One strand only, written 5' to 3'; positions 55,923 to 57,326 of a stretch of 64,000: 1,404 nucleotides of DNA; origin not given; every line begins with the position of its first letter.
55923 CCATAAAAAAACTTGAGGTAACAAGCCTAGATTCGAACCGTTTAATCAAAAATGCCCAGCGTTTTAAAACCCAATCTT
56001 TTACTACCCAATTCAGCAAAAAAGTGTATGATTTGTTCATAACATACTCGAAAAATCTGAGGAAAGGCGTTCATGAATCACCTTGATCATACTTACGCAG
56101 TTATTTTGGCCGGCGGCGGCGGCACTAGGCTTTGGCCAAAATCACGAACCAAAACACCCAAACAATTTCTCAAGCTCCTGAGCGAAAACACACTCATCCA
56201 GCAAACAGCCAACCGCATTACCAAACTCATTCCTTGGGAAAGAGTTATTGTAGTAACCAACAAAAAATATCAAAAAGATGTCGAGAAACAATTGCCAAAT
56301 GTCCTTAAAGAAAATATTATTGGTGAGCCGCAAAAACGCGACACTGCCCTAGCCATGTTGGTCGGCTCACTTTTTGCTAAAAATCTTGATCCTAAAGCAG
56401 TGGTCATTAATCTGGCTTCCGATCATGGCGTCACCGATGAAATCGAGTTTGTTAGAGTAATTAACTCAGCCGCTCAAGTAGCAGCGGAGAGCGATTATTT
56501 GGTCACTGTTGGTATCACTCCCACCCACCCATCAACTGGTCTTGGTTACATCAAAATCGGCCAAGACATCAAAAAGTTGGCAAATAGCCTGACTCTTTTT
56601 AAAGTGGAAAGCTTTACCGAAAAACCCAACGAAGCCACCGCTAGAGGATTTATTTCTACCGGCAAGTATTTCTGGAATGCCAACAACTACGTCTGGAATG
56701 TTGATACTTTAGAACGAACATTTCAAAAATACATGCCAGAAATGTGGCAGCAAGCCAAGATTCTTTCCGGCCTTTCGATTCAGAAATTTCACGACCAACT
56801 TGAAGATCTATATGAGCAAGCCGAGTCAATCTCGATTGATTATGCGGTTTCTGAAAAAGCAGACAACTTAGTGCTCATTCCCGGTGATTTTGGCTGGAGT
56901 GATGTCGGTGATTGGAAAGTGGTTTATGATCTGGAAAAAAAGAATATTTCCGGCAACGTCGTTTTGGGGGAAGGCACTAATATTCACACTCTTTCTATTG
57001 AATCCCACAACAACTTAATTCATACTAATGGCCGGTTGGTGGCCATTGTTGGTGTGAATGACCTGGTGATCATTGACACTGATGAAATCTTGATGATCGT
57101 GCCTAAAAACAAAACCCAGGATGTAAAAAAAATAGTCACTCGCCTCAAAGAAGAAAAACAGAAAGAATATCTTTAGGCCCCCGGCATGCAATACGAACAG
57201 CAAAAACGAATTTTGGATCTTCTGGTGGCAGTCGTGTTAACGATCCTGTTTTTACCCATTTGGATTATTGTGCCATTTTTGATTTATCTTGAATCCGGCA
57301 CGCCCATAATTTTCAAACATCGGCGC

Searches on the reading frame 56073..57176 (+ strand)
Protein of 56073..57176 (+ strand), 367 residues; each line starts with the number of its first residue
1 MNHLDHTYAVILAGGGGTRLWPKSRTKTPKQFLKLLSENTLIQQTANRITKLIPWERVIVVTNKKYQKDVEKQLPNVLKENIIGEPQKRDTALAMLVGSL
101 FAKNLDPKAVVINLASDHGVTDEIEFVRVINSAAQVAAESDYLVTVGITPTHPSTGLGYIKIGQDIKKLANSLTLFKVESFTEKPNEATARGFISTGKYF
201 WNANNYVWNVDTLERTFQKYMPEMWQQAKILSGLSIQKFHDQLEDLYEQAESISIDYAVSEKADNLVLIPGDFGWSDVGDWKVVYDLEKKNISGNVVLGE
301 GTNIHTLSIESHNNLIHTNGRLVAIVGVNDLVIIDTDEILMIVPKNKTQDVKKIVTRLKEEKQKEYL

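Call 11: search_protein_families(library=pfam, proteins=[window:56073-57176:+], max_evalue=0.0001)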
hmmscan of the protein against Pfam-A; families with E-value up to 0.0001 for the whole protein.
window:56073-57176:+ (367 aa): 3 families
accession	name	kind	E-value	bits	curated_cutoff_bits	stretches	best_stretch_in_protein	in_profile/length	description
PF00483.29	NTP_transferase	-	1.2e-38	133.5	21.2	1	9-290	2-241/245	Nucleotidyl transferase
PF22640.1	ManC_GMP_beta-helix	-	3e-18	65.9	27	1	307-358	4-55/55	MannoseP isomerase/GMP-like beta-helix domain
PF12804.13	NTP_transf_3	-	1.5e-06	28.9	27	1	9-70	1-54/160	MobA-like NTP transferase domain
